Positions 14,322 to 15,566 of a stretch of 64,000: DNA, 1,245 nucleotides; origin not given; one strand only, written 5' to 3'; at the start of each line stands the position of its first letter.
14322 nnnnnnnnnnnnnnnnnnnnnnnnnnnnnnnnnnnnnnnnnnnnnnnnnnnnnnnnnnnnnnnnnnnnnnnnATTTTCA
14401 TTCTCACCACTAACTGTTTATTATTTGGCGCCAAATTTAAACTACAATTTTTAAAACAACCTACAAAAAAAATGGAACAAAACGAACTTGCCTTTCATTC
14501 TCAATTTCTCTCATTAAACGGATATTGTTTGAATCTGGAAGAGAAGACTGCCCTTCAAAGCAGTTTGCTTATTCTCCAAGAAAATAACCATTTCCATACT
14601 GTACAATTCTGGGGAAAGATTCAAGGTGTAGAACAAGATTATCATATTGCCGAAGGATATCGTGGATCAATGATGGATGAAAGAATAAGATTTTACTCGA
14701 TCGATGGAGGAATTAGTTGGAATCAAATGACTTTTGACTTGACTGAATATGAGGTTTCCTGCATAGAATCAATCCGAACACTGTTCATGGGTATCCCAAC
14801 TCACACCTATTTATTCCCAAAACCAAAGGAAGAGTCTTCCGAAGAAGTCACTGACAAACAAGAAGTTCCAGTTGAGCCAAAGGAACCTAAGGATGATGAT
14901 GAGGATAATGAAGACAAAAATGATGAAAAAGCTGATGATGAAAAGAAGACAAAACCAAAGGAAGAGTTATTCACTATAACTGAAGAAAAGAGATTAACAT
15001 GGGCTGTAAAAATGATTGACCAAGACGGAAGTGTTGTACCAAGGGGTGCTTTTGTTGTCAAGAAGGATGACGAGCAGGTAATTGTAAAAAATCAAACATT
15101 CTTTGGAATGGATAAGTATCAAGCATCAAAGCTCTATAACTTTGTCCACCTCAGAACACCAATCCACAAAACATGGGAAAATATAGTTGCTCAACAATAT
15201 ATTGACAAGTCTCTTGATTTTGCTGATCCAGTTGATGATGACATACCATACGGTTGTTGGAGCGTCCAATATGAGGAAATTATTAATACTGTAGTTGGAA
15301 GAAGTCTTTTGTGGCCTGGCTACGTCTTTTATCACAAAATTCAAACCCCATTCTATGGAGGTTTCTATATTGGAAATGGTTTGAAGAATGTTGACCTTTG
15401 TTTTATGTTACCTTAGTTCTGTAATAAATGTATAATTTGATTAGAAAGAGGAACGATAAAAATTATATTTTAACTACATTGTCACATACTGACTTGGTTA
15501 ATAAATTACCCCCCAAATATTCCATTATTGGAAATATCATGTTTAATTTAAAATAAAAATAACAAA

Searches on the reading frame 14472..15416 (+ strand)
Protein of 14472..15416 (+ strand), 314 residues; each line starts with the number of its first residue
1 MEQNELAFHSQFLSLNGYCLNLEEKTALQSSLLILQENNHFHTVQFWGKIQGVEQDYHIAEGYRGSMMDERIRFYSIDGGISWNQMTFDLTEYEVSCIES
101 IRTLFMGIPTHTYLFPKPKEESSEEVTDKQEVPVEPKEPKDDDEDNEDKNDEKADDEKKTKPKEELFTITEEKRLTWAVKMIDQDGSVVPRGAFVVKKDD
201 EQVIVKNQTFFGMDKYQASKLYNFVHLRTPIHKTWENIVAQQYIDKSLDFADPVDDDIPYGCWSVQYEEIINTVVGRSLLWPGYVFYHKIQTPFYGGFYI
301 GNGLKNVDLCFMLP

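Call 7: find_encoding_contigs(protein=window:14472-15416:+, flank=10000, max_places=6)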
Protein window:14472-15416:+ (314 aa): no gene with exactly this product is on record in the collection.

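Call 8: search_protein_families(library=pfam, proteins=[window:14472-15416:+], max_evalue=0.01)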
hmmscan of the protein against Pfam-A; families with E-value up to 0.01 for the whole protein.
window:14472-15416:+ (314 aa): 1 family
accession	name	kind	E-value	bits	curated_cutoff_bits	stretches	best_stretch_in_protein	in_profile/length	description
PF04712.17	Radial_spoke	-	2.9e-14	53.4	25.7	1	5-164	109-224/493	Radial spokehead-like protein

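Call 9: find_homologous_proteins(query=window:14472-15416:+, max_evalue=1e-10)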
Query window:14472-15416:+ (314 aa): 36 proteins with E <= 1e-10 among 1436 candidates.
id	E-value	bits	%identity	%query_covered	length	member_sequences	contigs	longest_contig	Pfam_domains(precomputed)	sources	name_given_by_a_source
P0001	1.3e-153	529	70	100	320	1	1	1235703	PF04712.18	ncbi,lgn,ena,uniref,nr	ncbi:hypothetical protein FDP41_000402 [Naegleria fowleri]|uniref:Radial spoke head protein 9 homolo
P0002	5.0e-153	527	100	73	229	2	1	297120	-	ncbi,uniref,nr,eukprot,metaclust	ncbi:predicted protein [Naegleria gruberi]|uniref:Radial spoke head protein 9 homolog n=1 Tax=Naegle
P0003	6.8e-142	490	65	96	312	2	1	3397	PF04712.18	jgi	-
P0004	4.2e-132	458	65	100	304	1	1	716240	PF04712.18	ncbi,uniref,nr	ncbi:hypothetical protein C9374_002000 [Naegleria lovaniensis]|uniref:Radial spoke head protein 9 ho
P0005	8.6e-123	428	56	100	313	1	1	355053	PF04712.18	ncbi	ncbi:hypothetical protein ABK040_001882 [Willaertia magna]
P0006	2.4e-89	318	50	48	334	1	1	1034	PF04712.18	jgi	jgi:radial spoke head protein 9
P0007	6.5e-85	303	43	99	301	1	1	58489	PF04712.18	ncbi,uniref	ncbi:rsph9 [Acrasis kona]|uniref:Radial spoke head protein 9 homolog n=1 Tax=Acrasis kona TaxID=1008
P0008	2.3e-57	213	37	100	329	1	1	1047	PF04712.18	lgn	-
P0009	4.0e-47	179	36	100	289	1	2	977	PF04712.18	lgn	-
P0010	4.0e-47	179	45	55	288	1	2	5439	-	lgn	-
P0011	1.1e-46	178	38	100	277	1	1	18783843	PF04712.18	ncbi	ncbi:radial spoke head protein 9 homolog [Aplochiton taeniatus]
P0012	1.9e-46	177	35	100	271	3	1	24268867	PF04712.18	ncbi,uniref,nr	ncbi:radial spoke head protein 9 homolog [Larimichthys crocea]|uniref:radial spoke head protein 9 ho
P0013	2.1e-46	177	36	100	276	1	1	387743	PF04712.18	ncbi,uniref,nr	ncbi:unnamed protein product [Candidula unifasciata]|uniref:Radial spoke head protein 9 homolog n=1 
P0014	1.1e-45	174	35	100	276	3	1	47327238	PF04712.18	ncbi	ncbi:radial spoke head protein 9 homolog [Fundulus diaphanus]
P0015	2.1e-45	173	36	100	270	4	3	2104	PF04712.18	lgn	-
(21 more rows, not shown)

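Call 10: find_encoding_contigs(protein=P0001, flank=10000, max_places=2)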
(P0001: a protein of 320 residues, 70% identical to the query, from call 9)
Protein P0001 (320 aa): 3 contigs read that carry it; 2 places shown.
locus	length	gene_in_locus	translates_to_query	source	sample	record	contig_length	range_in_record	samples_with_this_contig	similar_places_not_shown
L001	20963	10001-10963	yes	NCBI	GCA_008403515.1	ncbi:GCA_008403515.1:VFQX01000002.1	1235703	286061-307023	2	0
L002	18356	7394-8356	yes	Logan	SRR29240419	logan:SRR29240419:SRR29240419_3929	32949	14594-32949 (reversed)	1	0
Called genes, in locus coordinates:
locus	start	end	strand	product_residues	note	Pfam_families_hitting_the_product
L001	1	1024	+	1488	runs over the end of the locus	PF08458:PH_2 (faint), PF00169:PH, PF15410:PH_9 (faint), PF00169:PH, PF00022:Actin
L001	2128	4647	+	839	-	PF25390:WD40_RLD, PF13540:RCC1_2, PF25390:WD40_RLD, PF00415:RCC1, PF13540:RCC1_2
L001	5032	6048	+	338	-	PF03798:TRAM_LAG1_CLN8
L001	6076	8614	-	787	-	PF25773:TPR_ANAPC2, PF26557:Cullin_AB, PF08672:ANAPC2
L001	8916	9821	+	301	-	PF04417:DUF501 (weak)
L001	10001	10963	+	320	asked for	PF04712:Radial_spoke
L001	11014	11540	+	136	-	PF04099:Sybindin (weak), PF04628:Sedlin_N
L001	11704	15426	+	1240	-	-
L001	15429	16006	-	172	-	-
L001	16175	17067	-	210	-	PF00025:Arf, PF00071:Ras, PF08477:Roc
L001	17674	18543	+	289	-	PF00333:Ribosomal_S5, PF03719:Ribosomal_S5_C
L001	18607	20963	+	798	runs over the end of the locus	-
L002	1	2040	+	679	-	?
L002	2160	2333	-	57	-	-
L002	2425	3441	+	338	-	PF03798:TRAM_LAG1_CLN8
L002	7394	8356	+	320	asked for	PF04712:Radial_spoke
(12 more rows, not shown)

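Call 11: find_encoding_contigs(protein=P0004, flank=10000, max_places=2)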
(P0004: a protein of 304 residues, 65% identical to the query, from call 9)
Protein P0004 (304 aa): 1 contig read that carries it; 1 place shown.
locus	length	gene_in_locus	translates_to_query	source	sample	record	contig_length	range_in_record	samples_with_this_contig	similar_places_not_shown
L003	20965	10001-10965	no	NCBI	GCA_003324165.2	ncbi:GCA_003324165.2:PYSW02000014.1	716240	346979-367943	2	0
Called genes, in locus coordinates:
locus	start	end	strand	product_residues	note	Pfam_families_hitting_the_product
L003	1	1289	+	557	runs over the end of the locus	PF00022:Actin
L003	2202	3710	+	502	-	PF25390:WD40_RLD, PF00415:RCC1 (faint), PF13540:RCC1_2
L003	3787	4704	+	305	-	PF25390:WD40_RLD, PF13540:RCC1_2 (weak), PF00415:RCC1, PF13540:RCC1_2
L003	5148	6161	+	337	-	PF03798:TRAM_LAG1_CLN8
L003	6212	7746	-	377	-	PF26557:Cullin_AB, PF08672:ANAPC2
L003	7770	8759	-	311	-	PF25773:TPR_ANAPC2 (weak)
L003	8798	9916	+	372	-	PF04417:DUF501 (weak)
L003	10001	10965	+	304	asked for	PF04712:Radial_spoke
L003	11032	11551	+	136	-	PF04099:Sybindin (weak), PF04628:Sedlin_N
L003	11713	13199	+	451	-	-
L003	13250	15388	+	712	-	-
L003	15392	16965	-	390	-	PF00025:Arf, PF00071:Ras, PF08477:Roc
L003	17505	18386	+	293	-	PF00333:Ribosomal_S5, PF03719:Ribosomal_S5_C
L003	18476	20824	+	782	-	-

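Call 12: find_encoding_contigs(protein=P0005, flank=10000, max_places=2)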
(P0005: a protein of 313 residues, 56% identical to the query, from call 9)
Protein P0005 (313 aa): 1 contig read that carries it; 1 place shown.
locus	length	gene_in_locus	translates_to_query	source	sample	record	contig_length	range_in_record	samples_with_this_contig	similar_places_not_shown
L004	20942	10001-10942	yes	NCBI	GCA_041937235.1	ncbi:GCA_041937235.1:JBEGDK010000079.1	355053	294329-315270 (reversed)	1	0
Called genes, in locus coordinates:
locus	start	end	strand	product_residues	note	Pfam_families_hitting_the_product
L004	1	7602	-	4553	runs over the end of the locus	PF08385:DHC_N1, PF08393:DHC_N2, PF12774:AAA_6, PF07728:AAA_5, PF17852:Dynein_AAA_lid, PF07728:AAA_5, PF12775:AAA_7, PF17857:AAA_lid_1, +10 more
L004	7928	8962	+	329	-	PF03798:TRAM_LAG1_CLN8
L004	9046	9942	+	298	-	PF04417:DUF501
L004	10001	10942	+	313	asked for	PF04712:Radial_spoke (weak)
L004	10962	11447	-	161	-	PF05180:zf-DNL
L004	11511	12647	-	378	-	PF00378:ECH_1, PF16113:ECH_2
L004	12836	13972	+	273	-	-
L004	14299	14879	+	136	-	PF05241:EBP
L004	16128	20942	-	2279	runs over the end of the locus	PF14429:DOCK-C2, PF28208:TPR_DOCK9, PF06920:DHR-2_Lobe_A, PF20422:DHR-2_Lobe_B, PF20421:DHR-2_Lobe_C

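Call 13: find_encoding_contigs(protein=P0002, flank=10000, max_places=2)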
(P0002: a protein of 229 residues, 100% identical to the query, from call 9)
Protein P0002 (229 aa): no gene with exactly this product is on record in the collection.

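Call 56: search_protein_families(library=pfam, proteins=[L001:11704-15426:+], max_evalue=0.01)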
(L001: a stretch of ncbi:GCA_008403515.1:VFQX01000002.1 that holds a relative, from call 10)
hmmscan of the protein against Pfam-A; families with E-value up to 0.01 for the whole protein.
L001:11704-15426:+ (1240 aa): 0 families

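Call 62: search_solved_structures(query=L004:2949-7448:-, max_evalue=1e-30)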
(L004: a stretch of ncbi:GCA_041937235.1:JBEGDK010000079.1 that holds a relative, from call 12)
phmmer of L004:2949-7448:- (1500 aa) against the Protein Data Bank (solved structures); distinct sequences matched with E-value up to 1e-30: 30.
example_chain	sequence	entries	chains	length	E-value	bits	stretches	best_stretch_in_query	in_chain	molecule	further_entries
7kzm_B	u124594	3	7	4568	1.4e-284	950.9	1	12-1499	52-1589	Flagellar outer dynein arm heavy chain beta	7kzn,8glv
9e5c_7b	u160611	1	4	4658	7.3e-272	908.7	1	12-1499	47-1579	Dynein heavy chain, putative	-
9y6s_5c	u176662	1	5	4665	1.5e-254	851.4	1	11-1499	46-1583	Dynein heavy chain, putative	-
7k58_B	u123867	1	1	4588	3.9e-240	803.6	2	38-1008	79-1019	Outer arm dynein beta heavy chain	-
7moq_B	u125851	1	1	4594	4e-240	803.6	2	38-1008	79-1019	Outer arm dynein beta heavy chain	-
6zyw_B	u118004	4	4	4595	4e-240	803.6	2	38-1008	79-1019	Outer arm dynein beta heavy chain | Dynein beta heavy chain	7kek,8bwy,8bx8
7k5b_B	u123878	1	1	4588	1.6e-239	801.6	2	38-1008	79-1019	Outer arm dynein beta heavy chain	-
9fqr_I4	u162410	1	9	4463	2.7e-205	688.2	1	10-1499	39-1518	Dynein axonemal heavy chain 17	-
8j07_n9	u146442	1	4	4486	4.8e-201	674.1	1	37-1499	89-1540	Dynein axonemal heavy chain 9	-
8glv_Co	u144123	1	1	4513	2.6e-117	396.6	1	35-1498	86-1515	Dynein-1-beta heavy chain, flagellar inner arm I1 complex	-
9fqr_Hl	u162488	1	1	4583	4.3e-102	346.2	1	97-1499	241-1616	Radial spoke head protein 9 homolog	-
8j07_k9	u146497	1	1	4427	1.8e-98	334.2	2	409-1499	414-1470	Dynein axonemal heavy chain 2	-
9fqr_D0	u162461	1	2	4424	1.8e-96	327.6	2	409-1498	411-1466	Dynein axonemal heavy chain 2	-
8j07_k8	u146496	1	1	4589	2.1e-95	324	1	104-1499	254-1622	Dynein axonemal heavy chain 10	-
8glv_Cn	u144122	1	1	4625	1.1e-92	315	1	42-1499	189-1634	AAA+ ATPase domain-containing protein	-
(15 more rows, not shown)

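Call 66: find_encoding_contigs(protein=P0007, flank=10000, max_places=1)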
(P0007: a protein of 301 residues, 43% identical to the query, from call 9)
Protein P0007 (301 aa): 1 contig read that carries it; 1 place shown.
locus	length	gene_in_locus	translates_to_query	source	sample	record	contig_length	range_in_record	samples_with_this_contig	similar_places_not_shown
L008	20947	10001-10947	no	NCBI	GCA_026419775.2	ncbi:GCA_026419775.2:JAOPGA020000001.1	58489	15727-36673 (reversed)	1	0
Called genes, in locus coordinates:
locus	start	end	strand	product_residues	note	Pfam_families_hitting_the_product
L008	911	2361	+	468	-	PF27607:GPR137_N (weak)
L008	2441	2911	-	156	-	-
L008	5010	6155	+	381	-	PF07767:Nop53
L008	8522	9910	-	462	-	PF13851:GAS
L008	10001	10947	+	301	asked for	PF04712:Radial_spoke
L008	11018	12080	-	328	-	PF13532:2OG-FeII_Oxy_2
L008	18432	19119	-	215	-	PF00636:Ribonuclease_3 (weak)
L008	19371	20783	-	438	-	PF17675:APG6_N, PF04111:APG6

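Call 67: find_encoding_contigs(protein=P0003, flank=5000, max_places=1)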
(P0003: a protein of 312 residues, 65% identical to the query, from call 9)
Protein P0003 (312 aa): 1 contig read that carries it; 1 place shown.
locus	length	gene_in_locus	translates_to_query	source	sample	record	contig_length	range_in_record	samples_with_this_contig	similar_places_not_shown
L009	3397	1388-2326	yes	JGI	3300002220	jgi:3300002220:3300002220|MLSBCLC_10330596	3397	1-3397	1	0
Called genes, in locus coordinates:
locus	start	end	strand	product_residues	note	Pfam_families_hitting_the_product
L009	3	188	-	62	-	?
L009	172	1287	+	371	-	PF04417:DUF501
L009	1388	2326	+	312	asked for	PF04712:Radial_spoke (faint)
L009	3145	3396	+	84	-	?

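Call 78: find_related_loci(query=L008:8522-9910:-, collection=metagenome_contigs, flank=3000)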
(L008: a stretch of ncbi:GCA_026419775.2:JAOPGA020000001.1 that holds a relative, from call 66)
Query L008:8522-9910:- (462 aa) in metagenome_contigs; peptide patterns used: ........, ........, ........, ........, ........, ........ (x = any residue, [..] = any of these).
174 stretches matched a pattern; 9 encode a relative of the query (tblastn E <= 1e-3); 9 distinct loci.
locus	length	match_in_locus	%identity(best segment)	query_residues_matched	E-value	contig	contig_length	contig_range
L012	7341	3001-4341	84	16-462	0e+0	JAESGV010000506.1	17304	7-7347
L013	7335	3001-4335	84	16-460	0e+0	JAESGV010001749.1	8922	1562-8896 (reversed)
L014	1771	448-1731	58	34-462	1e-167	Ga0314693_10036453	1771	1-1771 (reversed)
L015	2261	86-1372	53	33-462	2e-150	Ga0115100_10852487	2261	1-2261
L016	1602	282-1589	52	26-462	3e-148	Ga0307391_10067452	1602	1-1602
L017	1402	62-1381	53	27-462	3e-148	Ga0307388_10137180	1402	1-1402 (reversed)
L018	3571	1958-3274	52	27-462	4e-140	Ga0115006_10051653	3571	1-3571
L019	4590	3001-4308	51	26-462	3e-136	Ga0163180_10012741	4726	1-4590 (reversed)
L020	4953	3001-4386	47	2-462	2e-120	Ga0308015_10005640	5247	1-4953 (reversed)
